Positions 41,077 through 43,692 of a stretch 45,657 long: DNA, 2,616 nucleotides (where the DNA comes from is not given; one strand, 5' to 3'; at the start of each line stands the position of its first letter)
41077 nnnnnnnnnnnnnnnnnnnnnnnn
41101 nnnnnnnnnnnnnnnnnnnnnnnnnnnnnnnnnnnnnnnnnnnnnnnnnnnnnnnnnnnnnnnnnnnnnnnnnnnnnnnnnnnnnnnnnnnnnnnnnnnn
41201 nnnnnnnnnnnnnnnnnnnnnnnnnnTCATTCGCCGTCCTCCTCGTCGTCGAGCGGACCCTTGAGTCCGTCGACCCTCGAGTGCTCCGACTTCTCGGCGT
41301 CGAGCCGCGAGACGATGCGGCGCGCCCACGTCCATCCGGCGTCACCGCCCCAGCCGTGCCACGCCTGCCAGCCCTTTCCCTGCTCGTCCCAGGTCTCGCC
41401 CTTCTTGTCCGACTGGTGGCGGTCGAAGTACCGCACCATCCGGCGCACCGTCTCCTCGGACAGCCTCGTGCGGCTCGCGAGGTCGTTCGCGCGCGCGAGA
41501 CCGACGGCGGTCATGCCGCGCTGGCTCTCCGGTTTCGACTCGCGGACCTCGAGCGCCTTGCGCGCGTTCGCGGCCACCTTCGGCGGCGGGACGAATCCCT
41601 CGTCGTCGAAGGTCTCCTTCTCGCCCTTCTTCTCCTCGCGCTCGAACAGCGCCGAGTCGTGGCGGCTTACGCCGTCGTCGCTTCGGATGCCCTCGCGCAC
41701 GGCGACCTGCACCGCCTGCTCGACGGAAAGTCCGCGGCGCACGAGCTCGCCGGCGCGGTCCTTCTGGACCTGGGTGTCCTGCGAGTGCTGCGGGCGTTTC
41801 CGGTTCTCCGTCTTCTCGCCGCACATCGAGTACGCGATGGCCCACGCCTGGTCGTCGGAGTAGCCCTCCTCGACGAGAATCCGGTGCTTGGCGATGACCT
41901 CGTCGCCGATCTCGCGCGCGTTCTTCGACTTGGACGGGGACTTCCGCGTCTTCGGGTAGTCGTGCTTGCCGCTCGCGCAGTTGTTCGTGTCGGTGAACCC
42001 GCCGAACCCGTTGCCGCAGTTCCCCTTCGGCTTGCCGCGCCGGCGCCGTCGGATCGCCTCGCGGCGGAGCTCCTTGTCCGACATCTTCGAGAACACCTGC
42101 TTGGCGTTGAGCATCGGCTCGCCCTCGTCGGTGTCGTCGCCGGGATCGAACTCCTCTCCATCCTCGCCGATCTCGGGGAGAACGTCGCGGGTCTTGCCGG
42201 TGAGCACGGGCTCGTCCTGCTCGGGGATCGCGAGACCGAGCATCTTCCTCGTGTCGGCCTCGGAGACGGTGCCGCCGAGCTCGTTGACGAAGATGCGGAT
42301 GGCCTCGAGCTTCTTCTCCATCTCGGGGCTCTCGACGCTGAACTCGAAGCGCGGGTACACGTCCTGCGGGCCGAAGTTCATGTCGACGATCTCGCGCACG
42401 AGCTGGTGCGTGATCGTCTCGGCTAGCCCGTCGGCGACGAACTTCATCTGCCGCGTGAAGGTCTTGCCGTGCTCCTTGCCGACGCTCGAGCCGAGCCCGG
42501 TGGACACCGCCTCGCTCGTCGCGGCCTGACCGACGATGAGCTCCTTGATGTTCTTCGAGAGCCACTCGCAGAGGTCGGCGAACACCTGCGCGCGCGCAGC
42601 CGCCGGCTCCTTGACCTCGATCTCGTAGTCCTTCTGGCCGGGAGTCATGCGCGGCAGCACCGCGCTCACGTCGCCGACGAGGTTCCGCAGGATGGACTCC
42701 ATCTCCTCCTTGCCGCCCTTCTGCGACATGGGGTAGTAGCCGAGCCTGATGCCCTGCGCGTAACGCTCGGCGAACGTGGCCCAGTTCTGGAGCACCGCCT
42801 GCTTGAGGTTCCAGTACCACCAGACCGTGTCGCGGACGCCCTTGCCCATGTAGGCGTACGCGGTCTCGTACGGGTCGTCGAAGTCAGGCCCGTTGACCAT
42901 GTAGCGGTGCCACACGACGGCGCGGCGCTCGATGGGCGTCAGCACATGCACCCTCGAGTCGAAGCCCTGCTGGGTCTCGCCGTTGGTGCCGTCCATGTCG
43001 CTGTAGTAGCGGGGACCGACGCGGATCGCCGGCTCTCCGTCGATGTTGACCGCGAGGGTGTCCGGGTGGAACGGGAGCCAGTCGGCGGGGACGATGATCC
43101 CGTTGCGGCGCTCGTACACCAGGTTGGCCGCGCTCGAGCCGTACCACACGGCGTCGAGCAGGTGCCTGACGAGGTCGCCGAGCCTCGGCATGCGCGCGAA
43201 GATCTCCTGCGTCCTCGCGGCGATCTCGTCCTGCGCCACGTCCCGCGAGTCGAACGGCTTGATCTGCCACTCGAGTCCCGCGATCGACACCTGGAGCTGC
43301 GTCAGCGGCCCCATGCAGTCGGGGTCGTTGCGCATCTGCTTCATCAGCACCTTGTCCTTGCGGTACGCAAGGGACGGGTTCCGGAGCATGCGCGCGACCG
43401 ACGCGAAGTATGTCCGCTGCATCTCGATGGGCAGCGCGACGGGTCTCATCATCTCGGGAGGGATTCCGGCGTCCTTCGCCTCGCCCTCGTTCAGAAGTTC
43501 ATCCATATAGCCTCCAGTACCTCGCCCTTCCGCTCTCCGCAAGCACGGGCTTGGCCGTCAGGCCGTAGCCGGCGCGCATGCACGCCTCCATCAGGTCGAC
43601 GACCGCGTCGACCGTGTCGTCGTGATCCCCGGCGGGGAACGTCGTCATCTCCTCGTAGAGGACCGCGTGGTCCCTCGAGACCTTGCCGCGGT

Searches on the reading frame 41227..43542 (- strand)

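Call 9: search_protein_families(library=phrogs, proteins=[window:41227-43542:-], max_evalue=0.001)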
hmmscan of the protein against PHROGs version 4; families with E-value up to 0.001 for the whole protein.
window:41227-43542:- (771 aa): 4 families
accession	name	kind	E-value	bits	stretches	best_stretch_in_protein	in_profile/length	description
phrog_113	-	head and packaging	1.5e-49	170.1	1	68-456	73-429/1272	portal protein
phrog_2859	-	unknown function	1.4e-16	60.6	1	636-751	149-268/740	-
phrog_10231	-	unknown function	1e-13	52.3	1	307-453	7-149/256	-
phrog_2423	-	unknown function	0.00015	22.7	0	556-581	19-44/52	-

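Call 48: search_protein_families(library=pfam, proteins=[window:41227-43542:-], max_evalue=0.01)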
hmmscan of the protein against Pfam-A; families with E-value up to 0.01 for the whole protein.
window:41227-43542:- (771 aa): 1 family
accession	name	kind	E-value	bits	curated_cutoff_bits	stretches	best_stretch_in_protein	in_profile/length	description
PF06074.18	Portal_Mu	-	7e-55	187.1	23.9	1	66-437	3-336/336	Portal protein of Mu bacteriophage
